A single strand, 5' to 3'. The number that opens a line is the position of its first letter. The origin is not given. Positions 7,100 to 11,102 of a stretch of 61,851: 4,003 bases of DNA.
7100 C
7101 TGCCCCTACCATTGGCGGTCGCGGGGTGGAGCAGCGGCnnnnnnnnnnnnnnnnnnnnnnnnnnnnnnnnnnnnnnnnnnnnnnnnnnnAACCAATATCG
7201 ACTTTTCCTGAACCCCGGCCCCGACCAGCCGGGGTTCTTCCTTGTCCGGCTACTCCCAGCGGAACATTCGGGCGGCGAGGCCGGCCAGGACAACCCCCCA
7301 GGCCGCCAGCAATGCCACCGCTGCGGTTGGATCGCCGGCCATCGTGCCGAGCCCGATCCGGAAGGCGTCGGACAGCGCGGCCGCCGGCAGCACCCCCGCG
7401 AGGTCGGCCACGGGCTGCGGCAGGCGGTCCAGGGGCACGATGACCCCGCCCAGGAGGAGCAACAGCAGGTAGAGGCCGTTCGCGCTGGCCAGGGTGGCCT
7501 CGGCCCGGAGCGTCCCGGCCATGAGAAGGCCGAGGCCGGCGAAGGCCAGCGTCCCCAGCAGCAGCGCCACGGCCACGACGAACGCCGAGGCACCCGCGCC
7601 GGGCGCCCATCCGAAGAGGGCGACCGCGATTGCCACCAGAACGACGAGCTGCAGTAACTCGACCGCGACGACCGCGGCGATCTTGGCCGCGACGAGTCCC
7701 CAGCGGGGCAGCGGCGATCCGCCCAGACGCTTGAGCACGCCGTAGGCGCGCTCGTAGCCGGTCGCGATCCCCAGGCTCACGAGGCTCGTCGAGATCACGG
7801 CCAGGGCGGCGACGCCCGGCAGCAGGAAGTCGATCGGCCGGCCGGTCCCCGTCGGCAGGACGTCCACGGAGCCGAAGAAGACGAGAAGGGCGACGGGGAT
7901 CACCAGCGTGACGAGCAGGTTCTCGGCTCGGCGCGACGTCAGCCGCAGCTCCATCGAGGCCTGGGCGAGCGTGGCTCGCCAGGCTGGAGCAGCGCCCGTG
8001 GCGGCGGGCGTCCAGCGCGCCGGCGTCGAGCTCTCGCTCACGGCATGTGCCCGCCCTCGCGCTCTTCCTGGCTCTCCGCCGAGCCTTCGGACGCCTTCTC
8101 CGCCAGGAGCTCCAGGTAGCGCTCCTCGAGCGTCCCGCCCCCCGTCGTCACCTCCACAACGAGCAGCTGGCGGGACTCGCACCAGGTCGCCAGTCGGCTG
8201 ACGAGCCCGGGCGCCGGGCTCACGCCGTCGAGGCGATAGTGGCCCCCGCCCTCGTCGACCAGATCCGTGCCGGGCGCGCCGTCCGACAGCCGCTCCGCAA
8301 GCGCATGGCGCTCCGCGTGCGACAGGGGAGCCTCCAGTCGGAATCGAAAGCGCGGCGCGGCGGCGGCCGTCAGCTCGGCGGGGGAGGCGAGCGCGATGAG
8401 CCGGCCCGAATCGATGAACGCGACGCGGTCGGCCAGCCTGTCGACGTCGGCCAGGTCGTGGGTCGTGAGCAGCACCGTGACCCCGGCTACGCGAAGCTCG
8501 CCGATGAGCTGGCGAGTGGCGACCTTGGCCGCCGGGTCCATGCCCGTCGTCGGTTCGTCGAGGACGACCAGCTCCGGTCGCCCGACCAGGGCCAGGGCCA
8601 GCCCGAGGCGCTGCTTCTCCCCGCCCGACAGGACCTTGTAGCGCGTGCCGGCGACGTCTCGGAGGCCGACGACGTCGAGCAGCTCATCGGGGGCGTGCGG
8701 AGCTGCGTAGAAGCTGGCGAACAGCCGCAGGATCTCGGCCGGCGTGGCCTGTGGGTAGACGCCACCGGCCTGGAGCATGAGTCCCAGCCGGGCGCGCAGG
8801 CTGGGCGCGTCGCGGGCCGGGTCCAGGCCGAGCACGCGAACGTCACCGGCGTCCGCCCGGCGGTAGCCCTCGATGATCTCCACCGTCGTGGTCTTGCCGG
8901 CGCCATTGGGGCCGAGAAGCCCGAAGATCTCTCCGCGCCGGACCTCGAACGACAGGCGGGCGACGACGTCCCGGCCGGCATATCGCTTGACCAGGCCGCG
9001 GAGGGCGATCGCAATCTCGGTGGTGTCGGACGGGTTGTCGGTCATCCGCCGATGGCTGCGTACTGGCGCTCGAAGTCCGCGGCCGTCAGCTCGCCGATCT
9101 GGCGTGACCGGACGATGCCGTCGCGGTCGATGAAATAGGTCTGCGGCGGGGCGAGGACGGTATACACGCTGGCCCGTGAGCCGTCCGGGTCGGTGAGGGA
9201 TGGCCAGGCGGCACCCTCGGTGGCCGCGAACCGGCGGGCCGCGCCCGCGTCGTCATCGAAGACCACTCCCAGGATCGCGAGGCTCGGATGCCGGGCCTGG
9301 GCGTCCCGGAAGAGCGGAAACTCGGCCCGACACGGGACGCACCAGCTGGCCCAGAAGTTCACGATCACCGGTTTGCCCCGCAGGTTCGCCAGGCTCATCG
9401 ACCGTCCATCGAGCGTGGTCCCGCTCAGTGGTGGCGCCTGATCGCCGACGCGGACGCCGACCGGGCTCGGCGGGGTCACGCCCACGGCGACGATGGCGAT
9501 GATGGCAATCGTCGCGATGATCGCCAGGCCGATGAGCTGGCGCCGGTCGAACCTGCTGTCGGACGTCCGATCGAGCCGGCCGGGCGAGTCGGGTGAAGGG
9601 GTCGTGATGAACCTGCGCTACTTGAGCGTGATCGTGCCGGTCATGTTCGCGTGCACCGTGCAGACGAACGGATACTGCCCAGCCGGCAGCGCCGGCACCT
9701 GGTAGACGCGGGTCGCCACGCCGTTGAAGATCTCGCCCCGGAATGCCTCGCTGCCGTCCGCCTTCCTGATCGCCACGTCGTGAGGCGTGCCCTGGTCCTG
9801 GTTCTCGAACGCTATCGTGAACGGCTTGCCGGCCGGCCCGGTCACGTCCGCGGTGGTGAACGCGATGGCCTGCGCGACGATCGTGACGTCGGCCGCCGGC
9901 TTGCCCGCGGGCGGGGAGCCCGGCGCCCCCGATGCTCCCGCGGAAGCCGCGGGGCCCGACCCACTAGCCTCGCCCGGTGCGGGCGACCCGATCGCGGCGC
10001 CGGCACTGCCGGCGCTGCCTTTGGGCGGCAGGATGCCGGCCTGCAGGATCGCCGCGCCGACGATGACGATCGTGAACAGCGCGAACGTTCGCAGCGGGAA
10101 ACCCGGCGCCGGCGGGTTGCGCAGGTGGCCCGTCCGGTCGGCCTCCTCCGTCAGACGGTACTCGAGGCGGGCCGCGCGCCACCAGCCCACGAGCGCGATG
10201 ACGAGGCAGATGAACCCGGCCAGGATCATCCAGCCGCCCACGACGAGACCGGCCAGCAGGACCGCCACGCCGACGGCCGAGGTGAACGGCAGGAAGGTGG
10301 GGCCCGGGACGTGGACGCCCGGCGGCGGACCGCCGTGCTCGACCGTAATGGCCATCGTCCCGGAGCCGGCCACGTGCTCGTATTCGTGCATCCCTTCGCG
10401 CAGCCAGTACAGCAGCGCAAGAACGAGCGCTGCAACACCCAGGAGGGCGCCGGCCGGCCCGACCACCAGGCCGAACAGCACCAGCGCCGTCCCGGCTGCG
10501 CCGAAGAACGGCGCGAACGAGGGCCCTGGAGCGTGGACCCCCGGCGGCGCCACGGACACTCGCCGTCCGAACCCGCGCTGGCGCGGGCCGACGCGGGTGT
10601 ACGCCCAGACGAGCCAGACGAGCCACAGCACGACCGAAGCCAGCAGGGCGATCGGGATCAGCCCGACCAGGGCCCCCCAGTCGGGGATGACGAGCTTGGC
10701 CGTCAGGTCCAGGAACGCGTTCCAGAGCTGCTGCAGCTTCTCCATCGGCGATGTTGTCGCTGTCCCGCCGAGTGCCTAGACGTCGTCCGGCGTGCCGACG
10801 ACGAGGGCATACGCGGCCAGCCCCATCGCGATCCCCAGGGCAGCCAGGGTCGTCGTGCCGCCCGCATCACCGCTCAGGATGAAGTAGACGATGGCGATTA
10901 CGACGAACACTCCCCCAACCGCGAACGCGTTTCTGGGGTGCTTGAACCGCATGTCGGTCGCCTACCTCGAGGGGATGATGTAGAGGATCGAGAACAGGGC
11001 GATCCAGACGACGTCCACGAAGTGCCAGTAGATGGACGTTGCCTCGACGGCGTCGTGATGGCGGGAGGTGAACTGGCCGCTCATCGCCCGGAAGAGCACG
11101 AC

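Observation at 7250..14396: Eight-gene translationally coupled operon linking an aa3 oxidase to a TlpA thioredoxin and an ABC-2 exporter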

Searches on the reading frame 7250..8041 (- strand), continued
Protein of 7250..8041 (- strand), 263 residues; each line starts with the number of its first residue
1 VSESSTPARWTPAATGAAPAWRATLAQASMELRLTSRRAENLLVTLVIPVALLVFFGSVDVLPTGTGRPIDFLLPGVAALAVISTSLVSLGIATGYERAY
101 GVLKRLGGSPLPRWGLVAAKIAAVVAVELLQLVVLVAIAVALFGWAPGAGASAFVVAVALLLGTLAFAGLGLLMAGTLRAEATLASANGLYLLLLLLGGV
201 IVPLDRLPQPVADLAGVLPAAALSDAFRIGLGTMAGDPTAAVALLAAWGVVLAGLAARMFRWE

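Call 67: list_cluster_members(proteins=[P0128, P0154, P0177, P0207, P0159, P0188, P0196, P0215, P0232, P0242])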
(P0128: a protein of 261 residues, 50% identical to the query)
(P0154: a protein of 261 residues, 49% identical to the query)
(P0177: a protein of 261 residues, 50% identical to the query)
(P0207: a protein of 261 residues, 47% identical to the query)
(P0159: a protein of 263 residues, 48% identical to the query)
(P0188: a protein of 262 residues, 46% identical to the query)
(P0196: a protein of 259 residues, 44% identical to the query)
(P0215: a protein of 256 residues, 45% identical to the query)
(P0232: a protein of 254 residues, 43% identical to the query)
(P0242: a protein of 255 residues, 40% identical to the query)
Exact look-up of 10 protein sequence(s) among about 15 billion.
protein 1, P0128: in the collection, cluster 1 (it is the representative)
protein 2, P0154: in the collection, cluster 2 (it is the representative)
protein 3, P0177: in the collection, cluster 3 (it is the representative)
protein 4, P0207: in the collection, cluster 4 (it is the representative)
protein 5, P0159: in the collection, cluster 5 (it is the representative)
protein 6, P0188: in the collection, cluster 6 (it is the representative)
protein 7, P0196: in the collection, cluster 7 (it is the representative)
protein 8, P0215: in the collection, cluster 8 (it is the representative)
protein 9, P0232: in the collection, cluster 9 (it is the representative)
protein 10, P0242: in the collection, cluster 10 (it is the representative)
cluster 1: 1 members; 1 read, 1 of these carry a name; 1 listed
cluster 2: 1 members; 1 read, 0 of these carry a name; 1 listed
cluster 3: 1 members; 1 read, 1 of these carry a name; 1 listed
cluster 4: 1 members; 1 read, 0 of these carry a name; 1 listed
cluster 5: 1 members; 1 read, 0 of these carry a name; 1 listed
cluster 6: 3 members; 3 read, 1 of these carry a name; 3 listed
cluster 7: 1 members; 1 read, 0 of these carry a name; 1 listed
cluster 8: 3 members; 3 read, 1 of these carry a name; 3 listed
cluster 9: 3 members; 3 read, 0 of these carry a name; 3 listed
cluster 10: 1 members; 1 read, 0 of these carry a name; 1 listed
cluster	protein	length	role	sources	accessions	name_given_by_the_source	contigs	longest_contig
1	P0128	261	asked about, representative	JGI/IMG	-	ABC-2 type transport system permease protein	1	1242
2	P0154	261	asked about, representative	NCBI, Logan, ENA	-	-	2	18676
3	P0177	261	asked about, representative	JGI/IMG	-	ABC-2 type transport system permease protein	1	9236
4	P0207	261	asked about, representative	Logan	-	-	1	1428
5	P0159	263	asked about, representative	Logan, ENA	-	-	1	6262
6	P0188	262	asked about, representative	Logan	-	-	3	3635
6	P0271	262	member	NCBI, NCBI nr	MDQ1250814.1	MAG: type transport system permease protein [Actinomycetota bacterium] | type transport system permease protein [Actinomycetota bacterium]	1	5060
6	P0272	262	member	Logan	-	-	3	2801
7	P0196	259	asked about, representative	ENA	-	-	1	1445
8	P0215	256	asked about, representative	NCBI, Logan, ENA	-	-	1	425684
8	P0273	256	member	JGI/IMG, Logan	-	ABC-2 type transport system permease protein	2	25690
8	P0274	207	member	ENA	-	-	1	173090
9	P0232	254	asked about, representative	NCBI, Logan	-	-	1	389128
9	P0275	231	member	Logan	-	-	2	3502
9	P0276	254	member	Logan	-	-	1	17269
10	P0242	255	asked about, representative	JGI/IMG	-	-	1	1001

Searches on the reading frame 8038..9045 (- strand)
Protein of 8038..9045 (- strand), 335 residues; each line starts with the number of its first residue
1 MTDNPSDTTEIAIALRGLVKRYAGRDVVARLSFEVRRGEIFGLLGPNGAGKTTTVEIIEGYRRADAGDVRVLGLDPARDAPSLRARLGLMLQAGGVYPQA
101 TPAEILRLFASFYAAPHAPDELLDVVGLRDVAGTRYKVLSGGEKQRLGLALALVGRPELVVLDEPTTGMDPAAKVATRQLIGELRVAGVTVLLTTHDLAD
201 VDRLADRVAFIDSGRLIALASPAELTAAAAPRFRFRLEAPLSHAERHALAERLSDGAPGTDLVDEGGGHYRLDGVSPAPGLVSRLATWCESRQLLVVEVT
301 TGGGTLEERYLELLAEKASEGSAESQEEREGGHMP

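Call 3: search_protein_families(library=pfam, proteins=[window:8038-9045:-], max_evalue=0.01)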
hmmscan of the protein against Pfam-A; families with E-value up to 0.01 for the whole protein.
window:8038-9045:- (335 aa): 3 families
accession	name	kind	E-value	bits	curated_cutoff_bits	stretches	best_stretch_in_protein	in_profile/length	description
PF00005.33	ABC_tran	-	5.1e-26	92.3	25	1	30-167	3-137/137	ABC transporter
PF13304.12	AAA_21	-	6.8e-12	46.5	27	1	134-198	233-300/304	AAA domain, putative AbiEii toxin, Type IV TA system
PF03029.23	ATP_bind_1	-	0.003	17.8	27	1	44-81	2-39/240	Conserved hypothetical ATP binding protein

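Call 12: search_protein_families(library=ncbifam, proteins=[window:8038-9045:-], max_evalue=0.001)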
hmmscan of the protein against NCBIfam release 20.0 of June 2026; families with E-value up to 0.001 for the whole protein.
window:8038-9045:- (335 aa): 187 families (the best 25 are shown)
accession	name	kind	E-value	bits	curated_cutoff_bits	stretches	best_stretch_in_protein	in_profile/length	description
TIGR01188.1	drrA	subfamily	4e-59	200.4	312.45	1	20-313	1-300/302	daunorubicin resistance ABC transporter, ATP-binding protein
NF010060.0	PRK13537.1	equivalog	3e-46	157.8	521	1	9-227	12-235/314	nodulation factor ABC transporter ATP-binding protein NodI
NF010059.0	PRK13536.1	equivalog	2.2e-44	151.6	549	1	5-225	36-261/342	nodulation factor ABC transporter ATP-binding protein NodI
NF033858.1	ABC2_perm_RbbA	equivalog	2.5e-44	151.4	1050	1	6-228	260-487/909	ribosome-associated ATPase/putative transporter RbbA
TIGR03522.1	GldA_ABC_ATP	equivalog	5.8e-42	144.2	402.6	1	13-228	3-222/301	gliding motility-associated ABC transporter ATP-binding subunit GldA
TIGR01288.1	nodI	equivalog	3.5e-41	141.2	424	1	10-225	2-222/303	nodulation factor ABC transporter ATP-binding protein NodI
TIGR03740.1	galliderm_ABC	subfamily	4.4e-40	137.7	309.75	1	16-217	4-203/223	lantibiotic protection ABC transporter ATP-binding subunit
TIGR04406.1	LPS_export_lptB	equivalog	1.4e-38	132.5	240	1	15-228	4-225/239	LPS export ABC transporter ATP-binding protein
TIGR03864.1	PQQ_ABC_ATP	hypoth_equivalog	1.5e-37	129.3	302.25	1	13-229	2-223/236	ABC transporter, ATP-binding subunit, PQQ-dependent alcohol dehydrogenase system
NF010068.0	PRK13548.1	equivalog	8e-34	116.9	261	1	11-232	4-237/261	heme ABC transporter ATP-binding protein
TIGR03265.1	PhnT2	equivalog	5.1e-32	111.5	457.7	1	13-232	5-229/353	putative 2-aminoethylphosphonate ABC transporter ATP-binding protein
TIGR03258.1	PhnT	equivalog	6.1e-31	107.8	499.15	1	12-235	8-237/359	2-aminoethylphosphonate ABC transport system ATP-binding subunit PhnT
NF008144.0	PRK10895.1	equivalog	1.2e-30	106.7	381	1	16-226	7-225/241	LPS export ABC transporter ATP-binding protein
TIGR02673.1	FtsE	equivalog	1.3e-30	106.6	264.85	1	13-214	2-213/214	cell division ATP-binding protein FtsE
TIGR03873.1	F420-0_ABC_ATP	hypoth_equivalog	3.3e-30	105.2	372.4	1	18-226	7-225/256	putative F420-0 ABC transporter ATP-binding protein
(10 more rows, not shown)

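Call 46: search_solved_structures(query=window:8038-9045:-, max_evalue=1e-20)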
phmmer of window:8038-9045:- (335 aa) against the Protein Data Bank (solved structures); distinct sequences matched with E-value up to 1e-20: 172 (the best 60 are shown).
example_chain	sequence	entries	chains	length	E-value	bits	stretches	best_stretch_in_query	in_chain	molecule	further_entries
8edw_A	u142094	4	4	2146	8.3e-61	209.1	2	12-273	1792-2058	Phospholipid-transporting ATPase ABCA7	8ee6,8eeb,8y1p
7w01_A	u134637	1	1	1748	1.8e-60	208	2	27-275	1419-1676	Phospholipid-transporting ATPase ABCA3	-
8eop_A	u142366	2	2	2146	4.8e-60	206.6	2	12-273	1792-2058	Phospholipid-transporting ATPase ABCA7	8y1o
7w02_A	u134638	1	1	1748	1.2e-59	205.3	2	27-275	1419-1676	Phospholipid-transporting ATPase ABCA3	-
7lkp_A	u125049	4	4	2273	4.8e-55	190.2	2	13-224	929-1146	Retinal-specific phospholipid-transporting ATPase ABCA4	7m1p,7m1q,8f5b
7e7i_A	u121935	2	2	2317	5e-55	190.1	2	13-224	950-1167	Retinal-specific phospholipid-transporting ATPase ABCA4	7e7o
7lkz_A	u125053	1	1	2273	3.3e-54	187.4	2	13-224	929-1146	Retinal-specific phospholipid-transporting ATPase ABCA4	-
7e7q_A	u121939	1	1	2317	3.4e-54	187.4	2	13-224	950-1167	Retinal-specific phospholipid-transporting ATPase ABCA4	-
7tdt_A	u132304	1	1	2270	4.7e-48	167.2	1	9-222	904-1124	Phospholipid-transporting ATPase ABCA1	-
7tby_A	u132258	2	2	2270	4.7e-48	167.2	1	9-222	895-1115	ATP-binding cassette, sub-family A (ABC1), member 1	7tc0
7tbz_A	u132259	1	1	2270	4.7e-48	167.2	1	9-222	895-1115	ATP-binding cassette, sub-family A (ABC1), member 1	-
5xjy_A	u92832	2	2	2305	4.8e-48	167.2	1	9-222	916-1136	ATP-binding cassette sub-family A member 1 | Phospholipid-transporting ATPase ABCA1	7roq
7tbw_A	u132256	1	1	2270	3.2e-47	164.5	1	9-222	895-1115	ATP-binding cassette, sub-family A (ABC1), member 1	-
7o0y_B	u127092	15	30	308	1.7e-40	142.4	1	12-255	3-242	Probable ABC transporter ATP-binding protein NosF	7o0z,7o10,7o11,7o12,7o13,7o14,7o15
7qba_B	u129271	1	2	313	2.7e-40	141.7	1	12-255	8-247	Probable ABC transporter ATP-binding protein NosF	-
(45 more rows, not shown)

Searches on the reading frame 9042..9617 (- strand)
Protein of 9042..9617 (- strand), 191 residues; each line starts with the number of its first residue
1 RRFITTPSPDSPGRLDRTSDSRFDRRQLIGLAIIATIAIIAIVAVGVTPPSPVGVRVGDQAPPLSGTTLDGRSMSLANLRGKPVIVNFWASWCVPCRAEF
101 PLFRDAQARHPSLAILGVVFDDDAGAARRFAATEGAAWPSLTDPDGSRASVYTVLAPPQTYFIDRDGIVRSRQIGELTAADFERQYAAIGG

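Call 3: search_protein_families(library=pfam, proteins=[window:9042-9617:-], max_evalue=0.01)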
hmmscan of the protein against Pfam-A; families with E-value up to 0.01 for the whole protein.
window:9042-9617:- (191 aa): 5 families
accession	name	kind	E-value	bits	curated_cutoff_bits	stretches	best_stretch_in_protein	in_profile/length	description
PF00578.27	AhpC-TSA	-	1.4e-22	80.3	26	1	57-171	1-123/124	AhpC/TSA family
PF08534.16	Redoxin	-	2.3e-19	70.1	26.6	1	57-178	2-137/148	Redoxin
PF00085.26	Thioredoxin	-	6.7e-06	26.5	23.5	1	81-122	18-60/103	Thioredoxin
PF13905.12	Thioredoxin_8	-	1e-05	26.2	27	1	81-152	1-74/94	Thioredoxin-like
PF13899.12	Thioredoxin_7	-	0.0036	17.8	27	1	76-97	12-33/83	Thioredoxin-like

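Call 12: search_protein_families(library=ncbifam, proteins=[window:9042-9617:-], max_evalue=0.001)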
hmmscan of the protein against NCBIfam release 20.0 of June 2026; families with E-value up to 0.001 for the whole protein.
window:9042-9617:- (191 aa): 12 families
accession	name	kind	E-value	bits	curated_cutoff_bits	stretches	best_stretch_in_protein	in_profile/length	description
NF002854.0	PRK03147.1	subfamily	6.1e-23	81.6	170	1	32-184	16-167/176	thiol-disulfide oxidoreductase ResA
TIGR00385.1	dsbE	subfamily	9.4e-21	74.2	123.15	1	67-185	46-166/173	DsbE family thiol:disulfide interchange protein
NF041202.1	StoA_CxxC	exception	5.3e-16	58.9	210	1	36-182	8-157/163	endospore biogenesis thiol-disulfide oxidoreductase StoA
NF041054.1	WAxxUGC_long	equivalog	2e-14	53.6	300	1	58-171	81-197/354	ResA-like WAxxUGC motif-containing protein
NF011941.0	PRK15412.1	equivalog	2.2e-14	53.4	359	1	79-184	66-170/185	thiol:disulfide interchange protein DsbE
NF047696.1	ThlDiSintTplARhiz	equivalog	2.6e-13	50.2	230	1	62-110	78-126/219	thiol:disulfide interchange protein TlpA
TIGR01068.1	thioredoxin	equivalog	2.7e-08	33.9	96.8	1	81-130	14-64/101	thioredoxin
NF008229.0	PRK10996.1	equivalog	3.5e-07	30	125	1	66-115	35-87/141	thioredoxin TrxC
NF045694.1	seleno_TsoB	exception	3.7e-05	22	805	1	71-98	464-491/572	rhodanese/DsbD fusion-like selenoprotein TsoB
NF010625.0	PRK14018.1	equivalog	5.8e-05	21.8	522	1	69-180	44-163/521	bifunctional peptide-methionine (S)-S-oxide reductase MsrA/peptide-methionine (R)-S-oxide reductase MsrB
NF053650.1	PerredPrxQDein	equivalog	0.00033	20.6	260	1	69-151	9-92/148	thioredoxin-dependent peroxiredoxin PrxQ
NF001419.0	PRK00293.1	subfamily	0.0006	18.5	330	0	74-103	470-500/574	protein-disulfide reductase DsbD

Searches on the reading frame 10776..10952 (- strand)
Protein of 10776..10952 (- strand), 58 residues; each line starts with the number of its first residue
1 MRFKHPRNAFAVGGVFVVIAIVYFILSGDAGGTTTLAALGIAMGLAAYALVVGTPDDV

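Call 3: search_protein_families(library=pfam, proteins=[window:10776-10952:-], max_evalue=0.01)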
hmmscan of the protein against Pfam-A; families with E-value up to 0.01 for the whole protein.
window:10776-10952:- (58 aa): 0 families

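Call 12: search_protein_families(library=ncbifam, proteins=[window:10776-10952:-], max_evalue=0.001)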
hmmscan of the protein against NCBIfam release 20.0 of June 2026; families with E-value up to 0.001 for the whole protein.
window:10776-10952:- (58 aa): 0 families
